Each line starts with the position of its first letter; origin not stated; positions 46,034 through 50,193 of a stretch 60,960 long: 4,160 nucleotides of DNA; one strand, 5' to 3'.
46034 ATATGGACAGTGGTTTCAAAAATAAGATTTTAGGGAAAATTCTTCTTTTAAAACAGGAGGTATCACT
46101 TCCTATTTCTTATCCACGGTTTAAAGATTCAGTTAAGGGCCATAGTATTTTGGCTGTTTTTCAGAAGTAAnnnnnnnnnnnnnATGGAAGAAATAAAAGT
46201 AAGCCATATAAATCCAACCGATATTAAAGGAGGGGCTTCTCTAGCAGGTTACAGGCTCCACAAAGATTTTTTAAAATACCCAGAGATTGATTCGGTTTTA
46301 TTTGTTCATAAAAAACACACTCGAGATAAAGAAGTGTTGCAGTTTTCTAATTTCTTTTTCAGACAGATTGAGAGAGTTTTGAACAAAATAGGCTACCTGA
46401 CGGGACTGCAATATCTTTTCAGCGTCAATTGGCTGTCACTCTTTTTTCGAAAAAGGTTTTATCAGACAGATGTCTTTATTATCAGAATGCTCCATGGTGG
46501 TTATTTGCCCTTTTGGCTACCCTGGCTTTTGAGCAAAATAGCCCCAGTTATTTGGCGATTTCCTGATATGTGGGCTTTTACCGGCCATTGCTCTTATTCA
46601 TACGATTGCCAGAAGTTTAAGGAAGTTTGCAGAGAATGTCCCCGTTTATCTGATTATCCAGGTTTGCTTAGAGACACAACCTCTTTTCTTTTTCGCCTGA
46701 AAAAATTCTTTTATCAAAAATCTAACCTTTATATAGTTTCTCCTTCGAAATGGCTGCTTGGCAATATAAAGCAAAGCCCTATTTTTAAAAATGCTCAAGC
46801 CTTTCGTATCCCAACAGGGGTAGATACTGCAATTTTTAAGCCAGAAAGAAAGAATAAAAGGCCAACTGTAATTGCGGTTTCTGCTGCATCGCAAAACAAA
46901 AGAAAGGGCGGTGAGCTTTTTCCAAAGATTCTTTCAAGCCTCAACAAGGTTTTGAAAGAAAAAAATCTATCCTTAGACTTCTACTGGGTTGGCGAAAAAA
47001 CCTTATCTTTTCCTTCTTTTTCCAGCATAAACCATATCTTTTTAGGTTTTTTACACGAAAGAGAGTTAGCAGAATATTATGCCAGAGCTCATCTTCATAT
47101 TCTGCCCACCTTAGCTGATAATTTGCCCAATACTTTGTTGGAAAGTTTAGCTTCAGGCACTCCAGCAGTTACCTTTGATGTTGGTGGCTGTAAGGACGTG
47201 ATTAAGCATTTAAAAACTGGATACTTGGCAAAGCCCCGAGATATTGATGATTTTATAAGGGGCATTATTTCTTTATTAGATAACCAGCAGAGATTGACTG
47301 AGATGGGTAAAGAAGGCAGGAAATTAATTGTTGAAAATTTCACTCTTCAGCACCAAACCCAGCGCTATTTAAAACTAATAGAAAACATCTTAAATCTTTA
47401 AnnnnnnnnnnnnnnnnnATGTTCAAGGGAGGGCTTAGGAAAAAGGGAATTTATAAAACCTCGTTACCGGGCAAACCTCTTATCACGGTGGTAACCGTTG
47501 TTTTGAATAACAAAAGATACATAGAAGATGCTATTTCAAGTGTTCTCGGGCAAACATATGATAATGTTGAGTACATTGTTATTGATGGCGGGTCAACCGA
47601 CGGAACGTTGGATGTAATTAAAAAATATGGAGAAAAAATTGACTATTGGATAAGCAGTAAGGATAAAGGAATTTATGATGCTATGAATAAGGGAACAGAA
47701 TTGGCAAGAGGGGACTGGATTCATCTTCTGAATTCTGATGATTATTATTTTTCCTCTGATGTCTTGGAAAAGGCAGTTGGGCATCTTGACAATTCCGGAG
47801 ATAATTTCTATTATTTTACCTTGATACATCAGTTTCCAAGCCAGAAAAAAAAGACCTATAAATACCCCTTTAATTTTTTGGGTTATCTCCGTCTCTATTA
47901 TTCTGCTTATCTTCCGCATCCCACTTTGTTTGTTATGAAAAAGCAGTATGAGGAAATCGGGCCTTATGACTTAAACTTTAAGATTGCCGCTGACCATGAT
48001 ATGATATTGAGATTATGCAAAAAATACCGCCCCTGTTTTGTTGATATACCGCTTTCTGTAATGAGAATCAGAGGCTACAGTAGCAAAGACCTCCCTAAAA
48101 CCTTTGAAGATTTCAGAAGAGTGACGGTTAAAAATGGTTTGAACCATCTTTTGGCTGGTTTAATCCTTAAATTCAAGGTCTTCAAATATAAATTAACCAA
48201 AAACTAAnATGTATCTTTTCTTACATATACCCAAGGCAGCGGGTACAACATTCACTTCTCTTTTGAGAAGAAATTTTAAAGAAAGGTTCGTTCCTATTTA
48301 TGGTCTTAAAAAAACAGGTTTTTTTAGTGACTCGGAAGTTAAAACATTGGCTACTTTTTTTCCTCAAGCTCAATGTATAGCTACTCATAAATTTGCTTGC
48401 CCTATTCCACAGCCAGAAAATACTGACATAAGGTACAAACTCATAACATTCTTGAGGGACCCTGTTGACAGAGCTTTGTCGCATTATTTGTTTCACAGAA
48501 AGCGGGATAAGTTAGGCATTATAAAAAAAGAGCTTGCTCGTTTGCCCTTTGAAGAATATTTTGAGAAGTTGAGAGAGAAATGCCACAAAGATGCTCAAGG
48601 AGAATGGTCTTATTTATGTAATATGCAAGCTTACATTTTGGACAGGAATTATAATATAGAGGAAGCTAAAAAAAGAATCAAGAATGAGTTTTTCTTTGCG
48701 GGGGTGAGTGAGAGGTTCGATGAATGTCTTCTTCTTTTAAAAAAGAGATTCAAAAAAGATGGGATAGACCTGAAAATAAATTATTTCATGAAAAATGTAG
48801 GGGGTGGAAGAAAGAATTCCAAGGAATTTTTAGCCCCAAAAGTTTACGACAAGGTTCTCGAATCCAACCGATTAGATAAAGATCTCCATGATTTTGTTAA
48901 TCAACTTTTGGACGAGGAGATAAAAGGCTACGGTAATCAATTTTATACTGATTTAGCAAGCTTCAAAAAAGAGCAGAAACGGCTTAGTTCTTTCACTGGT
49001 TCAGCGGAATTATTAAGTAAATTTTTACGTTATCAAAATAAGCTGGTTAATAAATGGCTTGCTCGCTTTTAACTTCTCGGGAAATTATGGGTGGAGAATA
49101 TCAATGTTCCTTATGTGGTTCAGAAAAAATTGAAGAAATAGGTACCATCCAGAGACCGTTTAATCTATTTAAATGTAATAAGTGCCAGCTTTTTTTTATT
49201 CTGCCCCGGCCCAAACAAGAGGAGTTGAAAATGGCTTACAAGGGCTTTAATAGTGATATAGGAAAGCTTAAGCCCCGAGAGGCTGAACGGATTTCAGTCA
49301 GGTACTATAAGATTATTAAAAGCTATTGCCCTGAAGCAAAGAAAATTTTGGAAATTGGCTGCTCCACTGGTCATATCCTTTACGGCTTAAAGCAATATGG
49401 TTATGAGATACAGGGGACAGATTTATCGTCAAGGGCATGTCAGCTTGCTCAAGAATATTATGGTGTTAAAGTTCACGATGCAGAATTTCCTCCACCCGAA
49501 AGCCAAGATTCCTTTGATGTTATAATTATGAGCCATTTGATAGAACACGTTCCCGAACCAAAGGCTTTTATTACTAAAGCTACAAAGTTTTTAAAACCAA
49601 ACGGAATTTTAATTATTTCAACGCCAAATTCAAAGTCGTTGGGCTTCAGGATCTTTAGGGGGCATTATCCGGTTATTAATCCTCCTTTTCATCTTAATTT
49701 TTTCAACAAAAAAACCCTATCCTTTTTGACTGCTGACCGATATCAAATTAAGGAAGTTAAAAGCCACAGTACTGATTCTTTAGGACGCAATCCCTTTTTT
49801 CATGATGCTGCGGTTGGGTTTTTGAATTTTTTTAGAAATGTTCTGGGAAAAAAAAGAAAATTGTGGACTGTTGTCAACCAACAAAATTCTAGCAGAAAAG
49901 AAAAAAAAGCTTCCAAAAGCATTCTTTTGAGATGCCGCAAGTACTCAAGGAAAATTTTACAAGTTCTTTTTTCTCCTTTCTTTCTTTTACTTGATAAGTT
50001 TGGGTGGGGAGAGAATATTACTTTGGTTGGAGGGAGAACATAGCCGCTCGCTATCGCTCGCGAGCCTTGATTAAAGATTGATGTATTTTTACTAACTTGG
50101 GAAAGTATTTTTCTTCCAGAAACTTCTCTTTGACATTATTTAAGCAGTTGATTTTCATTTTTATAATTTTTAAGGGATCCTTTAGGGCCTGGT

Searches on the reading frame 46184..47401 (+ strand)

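Call 3: search_protein_families(library=pfam, proteins=[window:46184-47401:+], max_evalue=0.01)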
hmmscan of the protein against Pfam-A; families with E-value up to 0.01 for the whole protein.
window:46184-47401:+ (405 aa): 3 families
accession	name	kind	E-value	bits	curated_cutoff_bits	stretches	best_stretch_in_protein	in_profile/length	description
PF00534.26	Glycos_transf_1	-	3.2e-23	82.6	26.4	1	281-380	72-171/172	Glycosyl transferases group 1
PF13692.12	Glyco_trans_1_4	-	2.4e-21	76.9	27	1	227-367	2-142/142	Glycosyl transferases group 1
PF13524.12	Glyco_trans_1_2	-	5.3e-07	30.1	25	1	262-396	13-143/144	Glycosyl transferase-like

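Call 5: search_protein_families(library=ncbifam, proteins=[window:46184-47401:+], max_evalue=0.001)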
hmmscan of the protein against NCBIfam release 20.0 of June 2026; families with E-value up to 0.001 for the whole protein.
window:46184-47401:+ (405 aa): 27 families (the best 25 are shown)
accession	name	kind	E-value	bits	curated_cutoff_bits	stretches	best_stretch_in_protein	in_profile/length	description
TIGR03088.1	stp2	hypoth_equivalog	6.3e-20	71.5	409.05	1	294-403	265-374/374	TIGR03088 family PEP-CTERM/XrtA system glycosyltransferase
NF041876.1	EPS_EpsE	equivalog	1.3e-16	60.9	400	1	286-392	280-386/389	exopolysaccharide biosynthesis GT4 family glycosyltransferase EpsE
TIGR03999.1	thiol_BshA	equivalog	1.6e-15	56.9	273.7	1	291-403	262-374/375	N-acetyl-alpha-D-glucosaminyl L-malate synthase BshA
NF038229.1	Glyco4_Geo_Pelo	equivalog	5.1e-11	42.2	400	1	286-403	222-337/338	GPMC system family 4 glycosyltransferase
NF047880.1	glyco_SdgA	exception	2.7e-10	39.4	800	1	284-388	373-476/488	serine-aspartate repeat adhesin O-glycosyltransferase SdgA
NF046085.1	XrtY_assoc_Gly1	equivalog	3.1e-10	39.4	400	1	286-403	269-385/387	XrtY-associated glycosyltransferase XYAG1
TIGR02149.1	glgA_Coryne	subfamily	7.4e-10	38.5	302.4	1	290-402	272-390/391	glycogen synthase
TIGR04063.1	stp3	hypoth_equivalog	9.6e-10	37.9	442.05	1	286-403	274-396/397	TIGR04063 family PEP-CTERM/XrtA system glycosyltransferase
TIGR03449.1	mycothiol_MshA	equivalog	2.8e-09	36.4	462.5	1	292-399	294-400/406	D-inositol-3-phosphate glycosyltransferase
TIGR04015.1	WcaC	equivalog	8.6e-09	35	784.85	1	122-341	129-346/405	colanic acid biosynthesis glycosyltransferase WcaC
TIGR02472.1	sucr_P_syn_N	equivalog_domain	8.6e-09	34.7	576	1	304-399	343-438/439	sucrose-phosphate synthase, putative, glycosyltransferase domain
NF047684.1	TeichurnBiosyTuaC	equivalog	8.7e-09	34.8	550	1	283-401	271-388/391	teichuronic acid biosynthesis protein TuaC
NF050056.1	ProtGlycPglH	equivalog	1.2e-08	34.5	600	1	217-402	170-353/354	GalNAc-alpha-(1->4)-GalNAc-alpha-(1->3)-diNAcBac-PP-undecaprenol alpha-1,4-N-acetyl-D-galactosaminyltransferase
NF012028.0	PRK15484.1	subfamily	1.6e-08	34.1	618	1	285-402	260-378/380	lipopolysaccharide N-acetylglucosaminyltransferase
NF053787.1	GlcN_PG_synth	equivalog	1.4e-07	30.7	480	1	184-399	147-356/361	N-acetylglucosaminyl phosphatidylglycerol synthase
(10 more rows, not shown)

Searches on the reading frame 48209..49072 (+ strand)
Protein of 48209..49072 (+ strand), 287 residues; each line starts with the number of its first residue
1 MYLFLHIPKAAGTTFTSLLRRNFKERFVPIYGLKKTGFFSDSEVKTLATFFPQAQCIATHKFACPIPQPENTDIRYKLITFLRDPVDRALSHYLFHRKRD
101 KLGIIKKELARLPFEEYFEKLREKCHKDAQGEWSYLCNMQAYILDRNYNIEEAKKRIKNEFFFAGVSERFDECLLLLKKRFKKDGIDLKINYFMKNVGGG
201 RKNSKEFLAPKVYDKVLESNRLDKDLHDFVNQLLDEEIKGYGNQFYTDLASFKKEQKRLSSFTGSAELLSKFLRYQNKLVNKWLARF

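Call 17: search_protein_families(library=pfam, proteins=[window:48209-49072:+], max_evalue=0.0001)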
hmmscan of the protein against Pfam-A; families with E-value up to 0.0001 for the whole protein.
window:48209-49072:+ (287 aa): 2 families
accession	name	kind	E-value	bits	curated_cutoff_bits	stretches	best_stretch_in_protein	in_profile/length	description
PF03567.20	Sulfotransfer_2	-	5.8e-08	33.6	22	1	3-104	12-109/252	Sulfotransferase family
PF00685.33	Sulfotransfer_1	-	4.7e-06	26.6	22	1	52-241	68-254/255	Sulfotransferase domain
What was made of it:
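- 48209..49072 (+): Sulfotransferase, a second consumer of activated sulfate (PAPS) in the locus. Pfam Sulfotransfer_2 and Sulfotransfer_1 (call 17)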

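Call 22: search_protein_families(library=ncbifam, proteins=[window:48209-49072:+], max_evalue=0.00001)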
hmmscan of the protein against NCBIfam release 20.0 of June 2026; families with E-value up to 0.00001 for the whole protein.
window:48209-49072:+ (287 aa): 0 families

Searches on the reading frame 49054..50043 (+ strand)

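Call 17: search_protein_families(library=pfam, proteins=[window:49054-50043:+], max_evalue=0.0001)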
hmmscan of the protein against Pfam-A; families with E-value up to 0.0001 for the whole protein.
window:49054-50043:+ (329 aa): 6 families
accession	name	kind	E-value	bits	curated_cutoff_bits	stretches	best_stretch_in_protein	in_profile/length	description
PF13489.12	Methyltransf_23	-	3.3e-20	72.9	27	1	92-223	20-151/164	Methyltransferase domain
PF08241.18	Methyltransf_11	-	3.4e-15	56.9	21.2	1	99-188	1-95/95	Methyltransferase domain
PF08242.18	Methyltransf_12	-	4.4e-15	56.7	30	1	99-186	1-98/98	Methyltransferase domain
PF13847.12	Methyltransf_31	-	2.1e-13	50.6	27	1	95-192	4-113/145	Methyltransferase domain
PF13649.12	Methyltransf_25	-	9.6e-13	49.1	27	1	98-184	1-97/97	Methyltransferase domain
PF07021.18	MetW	-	1.1e-05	25.6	21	1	85-226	4-147/193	Methionine biosynthesis protein MetW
